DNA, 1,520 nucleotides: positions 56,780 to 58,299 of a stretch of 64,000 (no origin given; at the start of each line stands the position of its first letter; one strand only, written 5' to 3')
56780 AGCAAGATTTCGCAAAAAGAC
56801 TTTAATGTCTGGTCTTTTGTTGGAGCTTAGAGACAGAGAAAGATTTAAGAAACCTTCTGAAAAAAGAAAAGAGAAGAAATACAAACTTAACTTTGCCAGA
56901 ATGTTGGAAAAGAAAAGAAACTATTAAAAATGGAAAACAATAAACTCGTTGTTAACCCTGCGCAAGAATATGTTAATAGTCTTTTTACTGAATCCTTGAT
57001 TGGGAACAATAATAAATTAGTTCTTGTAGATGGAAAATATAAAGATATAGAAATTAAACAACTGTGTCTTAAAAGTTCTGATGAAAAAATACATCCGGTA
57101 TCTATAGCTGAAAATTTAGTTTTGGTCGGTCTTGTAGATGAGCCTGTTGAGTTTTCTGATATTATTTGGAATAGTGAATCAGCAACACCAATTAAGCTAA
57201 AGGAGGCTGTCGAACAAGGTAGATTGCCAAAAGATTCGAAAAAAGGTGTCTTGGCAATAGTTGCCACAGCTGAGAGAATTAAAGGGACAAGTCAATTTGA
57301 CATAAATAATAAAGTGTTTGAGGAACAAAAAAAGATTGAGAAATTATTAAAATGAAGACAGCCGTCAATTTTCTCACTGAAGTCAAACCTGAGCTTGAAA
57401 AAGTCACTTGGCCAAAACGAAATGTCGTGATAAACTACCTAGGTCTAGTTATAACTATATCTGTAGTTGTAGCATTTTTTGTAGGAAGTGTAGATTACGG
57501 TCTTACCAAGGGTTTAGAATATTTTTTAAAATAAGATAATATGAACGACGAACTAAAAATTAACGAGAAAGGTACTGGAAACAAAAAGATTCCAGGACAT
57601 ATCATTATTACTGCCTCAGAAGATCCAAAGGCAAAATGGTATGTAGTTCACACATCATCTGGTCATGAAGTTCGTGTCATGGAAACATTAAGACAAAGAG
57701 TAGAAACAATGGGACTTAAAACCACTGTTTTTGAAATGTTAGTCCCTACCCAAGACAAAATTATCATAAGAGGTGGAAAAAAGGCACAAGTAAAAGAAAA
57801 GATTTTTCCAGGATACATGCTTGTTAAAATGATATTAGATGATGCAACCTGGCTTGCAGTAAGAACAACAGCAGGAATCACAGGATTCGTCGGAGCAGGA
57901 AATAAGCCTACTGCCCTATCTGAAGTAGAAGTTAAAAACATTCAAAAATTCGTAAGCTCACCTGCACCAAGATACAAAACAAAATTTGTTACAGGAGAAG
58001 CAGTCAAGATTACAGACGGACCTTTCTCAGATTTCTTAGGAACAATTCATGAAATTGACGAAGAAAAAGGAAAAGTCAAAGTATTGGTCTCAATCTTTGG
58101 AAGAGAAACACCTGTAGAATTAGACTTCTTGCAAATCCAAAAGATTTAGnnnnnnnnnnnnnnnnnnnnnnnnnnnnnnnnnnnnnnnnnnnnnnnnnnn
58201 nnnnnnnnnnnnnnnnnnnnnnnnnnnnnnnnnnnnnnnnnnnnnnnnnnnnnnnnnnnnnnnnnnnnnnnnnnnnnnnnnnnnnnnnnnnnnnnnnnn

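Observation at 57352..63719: Universally conserved secE-nusG-rplK-rplA-rplJ-rplL locus carries opposite-strand insertions including a class II Fic protein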

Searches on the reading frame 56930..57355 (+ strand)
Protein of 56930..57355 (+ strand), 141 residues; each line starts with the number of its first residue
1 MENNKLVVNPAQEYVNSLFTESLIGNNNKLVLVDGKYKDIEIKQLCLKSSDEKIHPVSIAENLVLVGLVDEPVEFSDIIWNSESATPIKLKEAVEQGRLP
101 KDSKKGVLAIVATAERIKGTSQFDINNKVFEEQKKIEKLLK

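Call 22: search_protein_families(library=padloc, proteins=[window:56930-57355:+], max_evalue=0.01)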
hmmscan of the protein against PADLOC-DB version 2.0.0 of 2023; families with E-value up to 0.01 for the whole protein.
window:56930-57355:+ (141 aa): 0 families

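Call 68: find_homologous_proteins(query=window:56930-57355:+)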
Query window:56930-57355:+ (141 aa): 1 proteins with E <= 0.001 among 82 candidates.
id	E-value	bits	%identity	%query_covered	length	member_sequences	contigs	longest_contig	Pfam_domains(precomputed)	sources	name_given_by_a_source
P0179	3.2e-82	291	100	100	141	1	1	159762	-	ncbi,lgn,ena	-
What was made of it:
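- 56930..57355 (+): hyp141, an orphan 141-aa ORF inserted between rpsU and secE on the same strand, tightly packed against both. It is the only member of its family among 5.8e9 proteins (call 68).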

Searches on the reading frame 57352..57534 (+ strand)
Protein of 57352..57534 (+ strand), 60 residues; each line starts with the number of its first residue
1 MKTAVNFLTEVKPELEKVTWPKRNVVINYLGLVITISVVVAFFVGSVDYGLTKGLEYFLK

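Call 4: search_protein_families(library=pfam, proteins=[window:57352-57534:+], max_evalue=0.01)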
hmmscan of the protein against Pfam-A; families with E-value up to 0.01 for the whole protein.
window:57352-57534:+ (60 aa): 1 family
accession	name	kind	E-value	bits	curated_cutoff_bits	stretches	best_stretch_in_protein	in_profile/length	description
PF00584.25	SecE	-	9.9e-16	57.9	22.7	1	5-58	1-54/55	SecE/Sec61-gamma subunits of protein translocation complex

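Call 5: search_protein_families(library=ncbifam, proteins=[window:57352-57534:+], max_evalue=0.01)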
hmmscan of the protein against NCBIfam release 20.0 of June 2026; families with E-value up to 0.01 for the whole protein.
window:57352-57534:+ (60 aa): 12 families
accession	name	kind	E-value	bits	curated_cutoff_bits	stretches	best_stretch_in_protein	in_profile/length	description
TIGR00964.1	secE_bact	equivalog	1.4e-15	56.9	27.55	1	5-59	2-56/57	preprotein translocase subunit SecE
NF005783.0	PRK07597.9-4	equivalog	6.2e-08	33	127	1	4-59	52-107/109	preprotein translocase subunit SecE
NF004375.0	PRK05740.1-6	equivalog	5.6e-07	29.7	177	1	5-59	80-134/136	preprotein translocase subunit SecE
NF005782.0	PRK07597.9-1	equivalog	1.1e-06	29.1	201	1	5-53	109-157/164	preprotein translocase subunit SecE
NF004373.0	PRK05740.1-3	equivalog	4.2e-06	26.6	154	1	5-59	95-149/150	preprotein translocase subunit SecE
NF004379.0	PRK05740.2-5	equivalog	7.4e-06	25.7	150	1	3-50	67-114/127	preprotein translocase subunit SecE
NF004376.0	PRK05740.2-1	equivalog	1.3e-05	25.1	162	1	2-48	77-123/138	preprotein translocase subunit SecE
NF004371.0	PRK05740.1-1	equivalog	1.4e-05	25.2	109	1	2-52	65-115/126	preprotein translocase subunit SecE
NF004372.0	PRK05740.1-2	equivalog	0.00025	21.2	134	1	2-48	64-110/123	preprotein translocase subunit SecE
NF004380.0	PRK05740.2-6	equivalog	0.0016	18.4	194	1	3-48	64-109/123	preprotein translocase subunit SecE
NF004374.0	PRK05740.1-5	equivalog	0.0033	17.4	180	1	2-48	66-112/127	preprotein translocase subunit SecE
NF004378.0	PRK05740.2-4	equivalog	0.0034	17.6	171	1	5-49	67-111/122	preprotein translocase subunit SecE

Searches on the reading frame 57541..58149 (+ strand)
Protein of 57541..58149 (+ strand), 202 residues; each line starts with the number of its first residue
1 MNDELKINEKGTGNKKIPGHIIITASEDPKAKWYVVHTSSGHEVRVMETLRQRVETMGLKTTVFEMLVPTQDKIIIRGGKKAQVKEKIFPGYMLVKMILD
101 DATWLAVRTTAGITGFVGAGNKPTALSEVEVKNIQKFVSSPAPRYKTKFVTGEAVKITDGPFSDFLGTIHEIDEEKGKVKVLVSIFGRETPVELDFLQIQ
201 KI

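Call 4: search_protein_families(library=pfam, proteins=[window:57541-58149:+], max_evalue=0.01)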
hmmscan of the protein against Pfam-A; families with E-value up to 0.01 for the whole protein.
window:57541-58149:+ (202 aa): 2 families
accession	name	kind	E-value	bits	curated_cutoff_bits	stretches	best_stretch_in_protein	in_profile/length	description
PF02357.24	NusG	-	1.8e-25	89.7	22.2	1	32-135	2-93/93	Transcription termination factor nusG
PF00467.35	KOW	-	4.3e-05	23.6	22.3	1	152-181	2-29/32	KOW motif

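Call 5: search_protein_families(library=ncbifam, proteins=[window:57541-58149:+], max_evalue=0.01)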
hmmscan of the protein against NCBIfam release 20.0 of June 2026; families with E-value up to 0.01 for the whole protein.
window:57541-58149:+ (202 aa): 7 families
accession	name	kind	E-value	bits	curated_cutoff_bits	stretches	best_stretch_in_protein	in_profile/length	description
TIGR00922.1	nusG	equivalog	1.3e-58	197.6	135.7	1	33-202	1-172/172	transcription termination/antitermination protein NusG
TIGR01956.2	NusG_myco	equivalog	7e-34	117.5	150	2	78-202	76-239/239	transcription termination/antitermination protein NusG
NF033641.1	antiterm_LoaP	exception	1.2e-25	90.6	125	1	33-196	1-161/166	antiterminator LoaP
TIGR01955.1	RfaH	equivalog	2.6e-20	73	144.5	1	33-195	1-154/159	transcription/translation regulatory transformer protein RfaH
NF006534.0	PRK09014.1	equivalog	7.5e-16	58.4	124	1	32-201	3-161/162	transcription/translation regulatory transformer protein RfaH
NF033644.1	antiterm_UpxY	subfamily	7.3e-14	52.1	100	1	33-185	1-148/164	UpxY family transcription antiterminator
TIGR00405.1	KOW_elon_Spt5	equivalog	0.00075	19.5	69.95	1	35-181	2-119/145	transcription elongation factor Spt5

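Call 11: find_related_loci(query=window:57541-58149:+, collection=genome_contigs, flank=10000)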
Query window:57541-58149:+ (202 aa) in genome_contigs; peptide patterns used: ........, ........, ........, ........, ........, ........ (x = any residue, [..] = any of these).
331 stretches matched a pattern; 220 encode a relative of the query (tblastn E <= 1e-3); the best 80 are kept; 80 distinct loci.
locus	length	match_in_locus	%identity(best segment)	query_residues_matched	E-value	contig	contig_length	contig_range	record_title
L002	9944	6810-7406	94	4-202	1e-124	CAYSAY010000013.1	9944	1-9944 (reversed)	MAG TPA_asm: uncultured Gammaproteobacteria bacterium isolate ERP113451_co1_283 genome assembly, contig: NODE_8439_lengt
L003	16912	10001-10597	93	4-202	1e-121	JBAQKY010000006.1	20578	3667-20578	MAG: Microgenomates group bacterium isolate MFD12071_ilm_asm_bin3 k127_34529, whole genome shotgun sequence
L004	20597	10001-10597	89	4-202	2e-119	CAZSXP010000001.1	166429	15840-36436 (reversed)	MAG TPA_asm: uncultured Gammaproteobacteria bacterium isolate SRP062349_co2_93 genome assembly, contig: NODE_41_length_1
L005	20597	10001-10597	89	2-200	9e-119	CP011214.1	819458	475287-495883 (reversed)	MAG: Candidatus Woesebacteria bacterium GW2011_GWF1_31_35 chromosome, complete genome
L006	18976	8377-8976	89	3-202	9e-119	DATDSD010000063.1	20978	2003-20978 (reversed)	MAG TPA_asm: Patescibacteria group bacterium isolate SMAG_U7994 k141_43590, whole genome shotgun sequence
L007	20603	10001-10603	87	2-202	2e-118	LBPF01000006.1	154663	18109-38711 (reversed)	MAG: Candidatus Woesebacteria bacterium GW2011_GWB1_33_38 UR44_C0006, whole genome shotgun sequence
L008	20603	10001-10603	86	2-202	2e-118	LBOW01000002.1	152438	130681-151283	MAG: Candidatus Woesebacteria bacterium GW2011_GWB1_33_22 UR35_C0002, whole genome shotgun sequence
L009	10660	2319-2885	92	14-202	5e-116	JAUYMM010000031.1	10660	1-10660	MAG: Candidatus Woesebacteria bacterium isolate C24_metabat.bin.86_sub C24_k141_881418, whole genome shotgun sequence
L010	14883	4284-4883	86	3-202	4e-115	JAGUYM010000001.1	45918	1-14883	MAG: Candidatus Woesebacteria bacterium isolate DeMMO6_63 c_000000022154, whole genome shotgun sequence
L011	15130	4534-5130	86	4-202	9e-115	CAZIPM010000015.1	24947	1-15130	MAG TPA_asm: uncultured Gammaproteobacteria bacterium isolate SRP050083_co2_604 genome assembly, contig: NODE_1278_lengt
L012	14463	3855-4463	85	1-202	2e-114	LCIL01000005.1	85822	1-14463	MAG: Candidatus Woesebacteria bacterium GW2011_GWA1_44_23 UW47_C0005, whole genome shotgun sequence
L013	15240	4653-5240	87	7-202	2e-114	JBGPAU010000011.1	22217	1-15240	MAG: Patescibacteria group bacterium isolate OBJ_0618_130150_121 k141_3542057_length_22217_cov_13.6026, whole genome sho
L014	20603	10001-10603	83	2-202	9e-114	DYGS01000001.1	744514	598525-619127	MAG TPA_asm: Candidatus Microgenomatus sp. isolate BE2012_5_35_30 Afr_mines_BE2012_3_length_744514_cov_13_281153, whole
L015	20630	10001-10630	80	1-202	2e-113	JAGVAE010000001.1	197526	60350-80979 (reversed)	MAG: Candidatus Woesebacteria bacterium isolate DeMMO6_57 c_000000010453, whole genome shotgun sequence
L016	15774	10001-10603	84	2-202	2e-113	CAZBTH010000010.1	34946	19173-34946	MAG TPA_asm: uncultured Gammaproteobacteria bacterium isolate SRP062349_co2_276 genome assembly, contig: NODE_701_length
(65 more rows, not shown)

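Call 20: search_protein_families(library=pfam, alignment_id=A1, max_evalue=0.001)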
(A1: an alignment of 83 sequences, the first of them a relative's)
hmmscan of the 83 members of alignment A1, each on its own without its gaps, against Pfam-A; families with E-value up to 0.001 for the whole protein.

A. member 1, L003:12600-13040:- (147 aa): 0 families

B. families by the number of members that match (of 83 scanned): 71 families (the first 25 are shown)
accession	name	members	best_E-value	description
PF13847.12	Methyltransf_31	4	3.2e-18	Methyltransferase domain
PF08241.18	Methyltransf_11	3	5.6e-21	Methyltransferase domain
PF13649.12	Methyltransf_25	3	1.9e-19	Methyltransferase domain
PF00486.34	Trans_reg_C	3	2.5e-11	Transcriptional regulatory protein, C terminal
PF08843.17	AbiEii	2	2.1e-30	Nucleotidyl transferase AbiEii toxin, Type IV TA system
PF01209.24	Ubie_methyltran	2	7.5e-09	ubiE/COQ5 methyltransferase family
PF05175.20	MTS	2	5.5e-07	Methyltransferase small domain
PF00004.35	AAA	2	2.2e-05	ATPase family associated with various cellular activities (AAA)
PF01966.28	HD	2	0.00021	HD domain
PF01041.23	DegT_DnrJ_EryC1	1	4.3e-80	DegT/DnrJ/EryC1/StrS aminotransferase family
PF02826.25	2-Hacid_dh_C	1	1.8e-42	D-isomer specific 2-hydroxyacid dehydrogenase, NAD binding domain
PF12762.13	DDE_Tnp_IS1595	1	4.9e-36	ISXO2-like transposase domain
PF13635.12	DUF4143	1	3.9e-33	Domain of unknown function (DUF4143)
PF13173.12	AAA_14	1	3.7e-22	AAA domain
PF02661.23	Fic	1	9.9e-21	Fic/DOC family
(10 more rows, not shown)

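Call 21: search_protein_families(library=padloc, alignment_id=A1, max_evalue=0.00001)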
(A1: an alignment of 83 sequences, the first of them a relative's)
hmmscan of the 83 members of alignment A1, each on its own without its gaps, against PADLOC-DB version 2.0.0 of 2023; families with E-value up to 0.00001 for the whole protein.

A. member 1, L003:12600-13040:- (147 aa): 0 families

B. families by the number of members that match (of 83 scanned): 52 families (the first 25 are shown)
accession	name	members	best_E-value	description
PDLC04134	mad2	4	2e-22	mads_2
PDLC02323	AbiEii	2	1.5e-40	AbiEii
PDLC02304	AbiEii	2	2e-28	AbiEii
PDLC02313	AbiEii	2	1e-24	AbiEii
PDLC02307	AbiEii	2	2.6e-18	AbiEii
PDLC02294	AbiEii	2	3.7e-17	AbiEii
PDLC02328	AbiEii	2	1.4e-14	AbiEii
PDLC02288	AbiEii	2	8.8e-10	AbiEii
PDLC02303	AbiEii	2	1.6e-07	AbiEii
PDLC02314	AbiEii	2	1.7e-06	AbiEii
PDLC04789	PDC-S01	1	1e-83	-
PDLC04790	PDC-S01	1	5.3e-54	-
PDLC04787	PDC-S01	1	4.4e-43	-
PDLC04836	PDC-S04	1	1.8e-32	-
PDLC02241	AbiEi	1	1.4e-29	AbiEi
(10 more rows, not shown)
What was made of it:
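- It includes AbiEii/AbiEi, PDC-S01, mad2-like methyltransferases and an IS1595 transposase (calls 20, 21).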
